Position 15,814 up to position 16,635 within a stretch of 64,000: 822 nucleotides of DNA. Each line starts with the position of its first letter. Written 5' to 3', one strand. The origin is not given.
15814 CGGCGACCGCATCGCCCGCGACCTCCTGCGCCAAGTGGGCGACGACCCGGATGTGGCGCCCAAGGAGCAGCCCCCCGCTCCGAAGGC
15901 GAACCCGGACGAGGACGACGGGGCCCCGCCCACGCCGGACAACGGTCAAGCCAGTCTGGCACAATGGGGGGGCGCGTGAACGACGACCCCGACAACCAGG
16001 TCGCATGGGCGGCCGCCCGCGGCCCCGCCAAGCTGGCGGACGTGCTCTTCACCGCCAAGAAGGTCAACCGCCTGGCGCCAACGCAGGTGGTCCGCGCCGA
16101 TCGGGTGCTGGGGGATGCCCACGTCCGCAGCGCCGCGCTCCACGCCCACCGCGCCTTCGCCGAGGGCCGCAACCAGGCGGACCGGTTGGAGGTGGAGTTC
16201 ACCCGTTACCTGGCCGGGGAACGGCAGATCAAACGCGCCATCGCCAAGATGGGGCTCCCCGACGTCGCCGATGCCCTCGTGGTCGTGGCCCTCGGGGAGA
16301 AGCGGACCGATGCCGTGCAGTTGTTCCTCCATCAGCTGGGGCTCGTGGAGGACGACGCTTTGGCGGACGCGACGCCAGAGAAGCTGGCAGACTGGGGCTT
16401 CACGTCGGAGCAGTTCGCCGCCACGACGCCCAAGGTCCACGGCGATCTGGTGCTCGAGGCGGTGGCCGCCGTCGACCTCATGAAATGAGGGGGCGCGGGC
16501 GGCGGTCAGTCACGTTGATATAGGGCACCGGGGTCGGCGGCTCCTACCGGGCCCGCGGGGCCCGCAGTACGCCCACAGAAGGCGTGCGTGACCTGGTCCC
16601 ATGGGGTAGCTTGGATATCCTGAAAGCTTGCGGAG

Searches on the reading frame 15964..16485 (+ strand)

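Call 39: search_protein_families(library=pfam, proteins=[window:15964-16485:+], max_evalue=0.001)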
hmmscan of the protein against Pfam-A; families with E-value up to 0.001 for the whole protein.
window:15964-16485:+ (174 aa): 1 family
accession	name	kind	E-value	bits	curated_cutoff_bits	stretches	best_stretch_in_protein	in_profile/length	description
PF08617.15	CGI-121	-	2.6e-07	31.2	25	1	39-146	22-130/159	Kinase binding protein CGI-121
